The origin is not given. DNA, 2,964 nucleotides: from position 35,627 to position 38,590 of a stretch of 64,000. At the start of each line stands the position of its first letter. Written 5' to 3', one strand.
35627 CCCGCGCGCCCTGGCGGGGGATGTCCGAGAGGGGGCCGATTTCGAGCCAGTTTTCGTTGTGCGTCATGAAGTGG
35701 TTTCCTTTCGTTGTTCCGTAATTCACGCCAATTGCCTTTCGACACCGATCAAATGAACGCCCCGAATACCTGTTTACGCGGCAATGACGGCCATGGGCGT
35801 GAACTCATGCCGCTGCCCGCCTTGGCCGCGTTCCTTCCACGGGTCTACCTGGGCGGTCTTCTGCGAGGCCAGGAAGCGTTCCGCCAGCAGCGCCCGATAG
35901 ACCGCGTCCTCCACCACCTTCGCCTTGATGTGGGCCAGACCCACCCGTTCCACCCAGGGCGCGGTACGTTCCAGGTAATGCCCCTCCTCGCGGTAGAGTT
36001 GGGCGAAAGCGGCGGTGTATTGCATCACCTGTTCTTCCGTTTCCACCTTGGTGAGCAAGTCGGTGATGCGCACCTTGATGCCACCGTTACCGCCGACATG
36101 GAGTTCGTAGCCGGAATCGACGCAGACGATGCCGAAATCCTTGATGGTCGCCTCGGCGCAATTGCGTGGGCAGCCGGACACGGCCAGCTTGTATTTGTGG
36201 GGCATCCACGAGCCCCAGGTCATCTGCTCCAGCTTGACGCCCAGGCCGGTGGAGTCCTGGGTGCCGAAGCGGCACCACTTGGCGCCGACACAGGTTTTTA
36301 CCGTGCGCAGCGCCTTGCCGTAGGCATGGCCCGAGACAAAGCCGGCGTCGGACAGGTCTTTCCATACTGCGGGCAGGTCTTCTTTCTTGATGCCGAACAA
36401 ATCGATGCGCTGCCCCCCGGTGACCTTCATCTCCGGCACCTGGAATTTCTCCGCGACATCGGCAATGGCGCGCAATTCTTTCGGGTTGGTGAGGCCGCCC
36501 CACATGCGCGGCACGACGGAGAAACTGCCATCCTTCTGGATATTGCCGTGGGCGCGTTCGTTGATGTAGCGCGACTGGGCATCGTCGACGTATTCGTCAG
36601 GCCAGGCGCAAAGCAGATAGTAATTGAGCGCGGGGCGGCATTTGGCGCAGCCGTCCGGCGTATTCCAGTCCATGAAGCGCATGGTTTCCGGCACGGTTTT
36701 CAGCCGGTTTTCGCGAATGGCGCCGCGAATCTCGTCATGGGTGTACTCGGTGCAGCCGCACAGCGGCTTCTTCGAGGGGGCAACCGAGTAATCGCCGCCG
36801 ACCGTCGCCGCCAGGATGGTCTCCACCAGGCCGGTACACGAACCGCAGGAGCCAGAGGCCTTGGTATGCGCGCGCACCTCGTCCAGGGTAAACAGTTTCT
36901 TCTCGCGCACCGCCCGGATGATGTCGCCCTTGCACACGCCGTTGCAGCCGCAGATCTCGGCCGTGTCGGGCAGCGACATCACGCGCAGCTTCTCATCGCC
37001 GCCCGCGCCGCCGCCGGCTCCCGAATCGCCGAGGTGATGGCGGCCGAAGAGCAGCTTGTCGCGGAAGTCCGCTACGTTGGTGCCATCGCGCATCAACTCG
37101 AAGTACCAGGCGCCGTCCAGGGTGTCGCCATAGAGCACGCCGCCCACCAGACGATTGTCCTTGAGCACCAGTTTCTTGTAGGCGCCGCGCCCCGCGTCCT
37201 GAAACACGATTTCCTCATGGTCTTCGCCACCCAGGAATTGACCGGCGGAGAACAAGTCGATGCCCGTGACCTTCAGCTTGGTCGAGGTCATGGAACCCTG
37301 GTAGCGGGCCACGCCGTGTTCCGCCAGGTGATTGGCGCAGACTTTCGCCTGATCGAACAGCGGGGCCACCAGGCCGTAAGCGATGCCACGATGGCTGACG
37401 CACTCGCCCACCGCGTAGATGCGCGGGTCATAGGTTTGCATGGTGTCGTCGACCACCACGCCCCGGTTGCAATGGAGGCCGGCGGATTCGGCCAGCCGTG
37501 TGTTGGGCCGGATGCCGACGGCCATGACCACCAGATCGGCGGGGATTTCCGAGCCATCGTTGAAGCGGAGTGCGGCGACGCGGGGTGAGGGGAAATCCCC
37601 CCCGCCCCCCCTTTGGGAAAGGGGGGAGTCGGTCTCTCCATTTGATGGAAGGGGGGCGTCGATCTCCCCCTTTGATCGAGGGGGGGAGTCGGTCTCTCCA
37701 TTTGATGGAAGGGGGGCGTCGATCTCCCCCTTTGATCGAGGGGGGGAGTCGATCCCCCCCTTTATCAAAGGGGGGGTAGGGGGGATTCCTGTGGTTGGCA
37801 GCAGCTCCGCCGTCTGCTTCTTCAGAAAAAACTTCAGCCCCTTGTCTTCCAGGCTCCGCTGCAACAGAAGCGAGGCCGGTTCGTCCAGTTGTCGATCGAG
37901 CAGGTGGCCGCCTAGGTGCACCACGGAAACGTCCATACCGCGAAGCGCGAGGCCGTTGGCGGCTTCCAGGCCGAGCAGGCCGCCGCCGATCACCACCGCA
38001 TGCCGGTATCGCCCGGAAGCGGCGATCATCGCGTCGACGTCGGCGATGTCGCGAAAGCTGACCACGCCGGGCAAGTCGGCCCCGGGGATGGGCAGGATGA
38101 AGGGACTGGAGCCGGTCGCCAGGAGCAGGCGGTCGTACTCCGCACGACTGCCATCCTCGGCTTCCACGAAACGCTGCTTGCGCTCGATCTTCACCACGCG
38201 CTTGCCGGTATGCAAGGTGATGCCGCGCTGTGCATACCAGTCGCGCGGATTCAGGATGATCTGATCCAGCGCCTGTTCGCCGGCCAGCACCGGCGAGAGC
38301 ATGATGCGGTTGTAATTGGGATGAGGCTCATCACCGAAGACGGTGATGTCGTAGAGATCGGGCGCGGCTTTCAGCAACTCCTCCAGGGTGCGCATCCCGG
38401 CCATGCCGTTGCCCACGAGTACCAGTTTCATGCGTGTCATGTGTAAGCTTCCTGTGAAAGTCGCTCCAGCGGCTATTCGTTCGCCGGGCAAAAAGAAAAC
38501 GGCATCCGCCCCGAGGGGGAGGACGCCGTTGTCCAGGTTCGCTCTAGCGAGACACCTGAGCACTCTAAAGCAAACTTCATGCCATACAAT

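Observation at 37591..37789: About 200-bp palindromic MITE/REP-like element inserted in frame inside nirB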

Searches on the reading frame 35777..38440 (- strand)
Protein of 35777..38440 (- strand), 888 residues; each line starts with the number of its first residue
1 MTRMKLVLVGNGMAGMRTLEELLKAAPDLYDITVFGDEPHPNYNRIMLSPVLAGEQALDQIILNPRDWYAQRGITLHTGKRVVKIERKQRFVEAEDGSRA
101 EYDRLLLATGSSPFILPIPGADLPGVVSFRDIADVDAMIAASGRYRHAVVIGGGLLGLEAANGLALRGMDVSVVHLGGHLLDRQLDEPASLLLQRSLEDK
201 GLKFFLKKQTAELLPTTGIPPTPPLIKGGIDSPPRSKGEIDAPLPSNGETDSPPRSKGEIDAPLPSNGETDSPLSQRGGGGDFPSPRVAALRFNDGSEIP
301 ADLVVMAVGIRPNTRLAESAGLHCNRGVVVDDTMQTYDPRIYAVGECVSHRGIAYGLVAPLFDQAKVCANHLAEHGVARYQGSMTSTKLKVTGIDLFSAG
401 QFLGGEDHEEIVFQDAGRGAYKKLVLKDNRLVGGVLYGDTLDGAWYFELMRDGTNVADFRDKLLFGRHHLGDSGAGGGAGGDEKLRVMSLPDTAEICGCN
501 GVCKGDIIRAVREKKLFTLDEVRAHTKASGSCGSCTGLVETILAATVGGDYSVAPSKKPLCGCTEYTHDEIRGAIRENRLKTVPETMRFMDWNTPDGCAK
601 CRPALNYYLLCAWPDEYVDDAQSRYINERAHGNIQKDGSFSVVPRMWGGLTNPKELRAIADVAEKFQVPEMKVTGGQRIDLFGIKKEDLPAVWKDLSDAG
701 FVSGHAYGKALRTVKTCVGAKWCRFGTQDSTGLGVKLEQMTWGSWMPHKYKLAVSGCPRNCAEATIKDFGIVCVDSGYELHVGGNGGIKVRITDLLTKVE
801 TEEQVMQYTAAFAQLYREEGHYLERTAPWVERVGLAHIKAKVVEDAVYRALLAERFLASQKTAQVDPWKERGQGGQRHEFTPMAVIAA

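Call 41: search_solved_structures(query=window:35777-38440:-, max_evalue=1e-10, show_alignments=1)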
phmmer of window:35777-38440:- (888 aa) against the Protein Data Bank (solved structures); distinct sequences matched with E-value up to 1e-10: 80 (the best 60 are shown).
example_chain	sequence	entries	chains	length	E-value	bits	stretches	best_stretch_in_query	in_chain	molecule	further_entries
1xhc_A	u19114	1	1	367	2.1e-41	144.9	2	5-212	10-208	NADH oxidase /nitrite reductase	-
8c0z_E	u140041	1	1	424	6.6e-39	136.7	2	4-204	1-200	Similar to ferredoxin:NADH oxidoreductases or NADH oxidases,potential subunit of aldehyde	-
3klj_A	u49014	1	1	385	2.7e-32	114.8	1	5-209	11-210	NAD(FAD)-dependent dehydrogenase, NirB-family (N-terminal domain)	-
3ef6_A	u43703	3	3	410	5.3e-32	113.8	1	6-202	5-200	Toluene 1,2-dioxygenase system ferredoxin--NAD(+) reductase | TodA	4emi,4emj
1q1r_A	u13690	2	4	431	6.2e-30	107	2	6-199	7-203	Putidaredoxin reductase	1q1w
3lb8_A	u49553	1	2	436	6.7e-30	106.8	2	6-199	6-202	Putidaredoxin reductase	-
3fg2_P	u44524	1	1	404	1.4e-29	105.8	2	7-186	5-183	Putative rubredoxin reductase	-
3lxd_A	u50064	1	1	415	1.5e-29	105.7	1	3-192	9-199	FAD-dependent pyridine nucleotide-disulphide oxidoreductase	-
2v3a_A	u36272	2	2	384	6.8e-28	100.2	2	292-384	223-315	RUBREDOXIN REDUCTASE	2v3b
3ntd_A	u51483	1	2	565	1.9e-27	98.7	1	4-206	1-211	FAD-dependent pyridine nucleotide-disulphide oxidoreductase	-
3nta_A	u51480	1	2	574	2e-27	98.7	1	4-206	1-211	FAD-dependent pyridine nucleotide-disulphide oxidoreductase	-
4ocg_A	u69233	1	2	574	3e-27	98.1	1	4-206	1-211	FAD-dependent pyridine nucleotide-disulphide oxidoreductase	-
3nt6_A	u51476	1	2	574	3.3e-27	98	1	4-206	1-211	FAD-dependent pyridine nucleotide-disulphide oxidoreductase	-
6ruz_A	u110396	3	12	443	1e-26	96.3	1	5-205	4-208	NADH oxidase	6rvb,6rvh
8a56_A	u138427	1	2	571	1.6e-25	92.4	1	5-199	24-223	Coenzyme A-persulfide reductase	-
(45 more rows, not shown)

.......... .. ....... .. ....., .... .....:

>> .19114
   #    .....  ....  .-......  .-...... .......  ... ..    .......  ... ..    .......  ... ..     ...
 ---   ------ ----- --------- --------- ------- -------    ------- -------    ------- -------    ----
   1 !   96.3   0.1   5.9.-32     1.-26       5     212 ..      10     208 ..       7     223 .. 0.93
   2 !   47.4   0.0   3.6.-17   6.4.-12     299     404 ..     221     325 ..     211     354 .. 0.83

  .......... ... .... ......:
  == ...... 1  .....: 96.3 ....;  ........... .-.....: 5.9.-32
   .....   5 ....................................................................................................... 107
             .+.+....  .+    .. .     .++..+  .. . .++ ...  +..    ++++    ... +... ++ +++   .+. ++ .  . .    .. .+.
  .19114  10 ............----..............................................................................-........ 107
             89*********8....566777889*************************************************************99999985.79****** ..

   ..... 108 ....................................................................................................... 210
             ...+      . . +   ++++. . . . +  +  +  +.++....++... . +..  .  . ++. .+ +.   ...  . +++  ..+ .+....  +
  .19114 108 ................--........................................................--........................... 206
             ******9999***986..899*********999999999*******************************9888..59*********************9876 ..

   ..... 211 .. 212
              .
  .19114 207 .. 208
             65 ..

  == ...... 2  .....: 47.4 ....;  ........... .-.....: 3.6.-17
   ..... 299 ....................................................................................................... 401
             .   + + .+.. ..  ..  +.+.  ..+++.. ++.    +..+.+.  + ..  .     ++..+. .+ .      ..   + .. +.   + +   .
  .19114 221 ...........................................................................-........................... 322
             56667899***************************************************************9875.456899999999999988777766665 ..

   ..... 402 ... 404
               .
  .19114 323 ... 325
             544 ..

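Call 53: predict_structure(alignment_id=A3)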
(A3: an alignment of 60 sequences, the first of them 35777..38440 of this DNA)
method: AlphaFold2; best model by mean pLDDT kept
length: 888 residues; sequences in the alignment: 60
mean_pLDDT: 60.9   pTM: 0.46
mean pLDDT of the five models: 60.9, 58.9, 58.5, 56.9, 55.9
residues with pLDDT >= 90: 63; 70-90: 305; 50-70: 243; < 50: 277
segments of 3 or more residues with pLDDT < 50: 38-62, 109-114, 178-186, 218-283, 309-317, 319-337, 344-404, 414-421, 435-453, 461-482, 704-709, 716-726, 786-791
pLDDT, mean of each block of 10 residues (from residue 1): 74 56 63 66 29 35 61 73 76 84 68 56 78 67 88 61 77 63 46 67 77 70 30 29 28 30 26 27 64 89 73 45 31 37 41 26 36 32 25 28 49 43 61 45 30 55 34 33 55 68 79 66 71 60 62 65 84 91 90 82 84 83 67 69 69 84 91 65 80 79 52 50 54 77 68 67 68 83 55 77 93 80 52 69 91 89 65 53 50
secondary structure, 60 per line:
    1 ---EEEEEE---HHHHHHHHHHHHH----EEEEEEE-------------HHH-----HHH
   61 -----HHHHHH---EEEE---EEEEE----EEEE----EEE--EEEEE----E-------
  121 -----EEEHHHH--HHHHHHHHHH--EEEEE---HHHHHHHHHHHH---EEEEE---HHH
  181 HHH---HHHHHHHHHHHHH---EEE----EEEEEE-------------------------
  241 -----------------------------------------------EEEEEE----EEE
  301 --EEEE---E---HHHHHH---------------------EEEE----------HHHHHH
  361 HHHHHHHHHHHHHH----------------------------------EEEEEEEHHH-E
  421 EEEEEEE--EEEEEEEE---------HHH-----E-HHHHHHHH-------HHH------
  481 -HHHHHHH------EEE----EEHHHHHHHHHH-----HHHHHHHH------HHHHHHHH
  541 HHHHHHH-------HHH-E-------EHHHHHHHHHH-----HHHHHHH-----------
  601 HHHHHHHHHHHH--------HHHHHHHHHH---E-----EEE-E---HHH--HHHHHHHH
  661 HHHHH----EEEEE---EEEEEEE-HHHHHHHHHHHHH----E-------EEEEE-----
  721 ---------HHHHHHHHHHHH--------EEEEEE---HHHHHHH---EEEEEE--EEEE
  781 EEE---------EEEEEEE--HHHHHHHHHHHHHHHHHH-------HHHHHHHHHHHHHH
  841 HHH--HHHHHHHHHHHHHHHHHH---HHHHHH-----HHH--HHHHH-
elements in order (helices of 4 or more, strands of 3 or more residues): E4-9 H13-25 E30-36 H66-71 E75-78 E82-86 E91-94 E99-101 E104-108 E126-128 H129-132 H135-144 E147-151 H155-166 E170-174 H178-183 H187-199 E203-205 E210-215 E288-293 E298-300 E303-306 H314-319 E341-344 H355-374 E409-415 E420-427 E430-437 H457-464 H482-488 E495-497 H504-513 H519-526 H533-547 H568-577 H583-589 H601-612 H621-630 E640-642 H653-665 E670-674 E678-684 H686-698 E711-715 H730-741 E750-755 H759-765 E769-774 E777-783 E793-799 H802-819 H827-843 H846-863 H867-872 H883-887

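Call 77: search_protein_families(library=pfam, proteins=[window:35777-38440:-], max_evalue=0.01)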
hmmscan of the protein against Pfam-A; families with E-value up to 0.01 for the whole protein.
window:35777-38440:- (888 aa): 11 families
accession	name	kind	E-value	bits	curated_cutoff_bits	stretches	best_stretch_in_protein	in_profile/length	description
PF07992.20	Pyr_redox_2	-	7.1e-53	180.3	26.1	2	4-212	1-208/291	Pyridine nucleotide-disulphide oxidoreductase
PF01077.27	NIR_SIR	-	9.4e-32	110.1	27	1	708-845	2-153/158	Nitrite and sulphite reductase 4Fe-4S domain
PF04324.20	Fer2_BFD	-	1.8e-27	95.9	26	2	496-544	2-49/50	BFD-like [2Fe-2S] binding domain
PF18267.7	Rubredoxin_C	-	1.2e-18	67.2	25.9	1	386-453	2-69/70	Rubredoxin NAD+ reductase C-terminal domain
PF00070.33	Pyr_redox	-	2.1e-16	60.6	22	1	147-213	1-66/82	Pyridine nucleotide-disulphide oxidoreductase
PF03460.22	NIR_SIR_ferr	-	1.2e-15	57.4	24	1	634-697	2-67/69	Nitrite/Sulfite reductase ferredoxin-like half domain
PF13454.12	NAD_binding_9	-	3.8e-05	24.1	21.8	0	7-41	1-34/155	FAD-NAD(P)-binding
PF01266.30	DAO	-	0.00022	21.3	27.9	0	70-112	160-205/353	FAD dependent oxidoreductase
PF13738.12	Pyr_redox_3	-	0.00047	19.9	30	0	72-184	94-203/305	Pyridine nucleotide-disulphide oxidoreductase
PF13450.12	NAD_binding_8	-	0.0037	18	21.9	0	150-186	1-41/68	NAD(P)-binding Rossmann-like domain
PF13241.12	NAD_binding_7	-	0.0098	16.9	22.1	0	144-175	6-37/104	Putative NAD(P)-binding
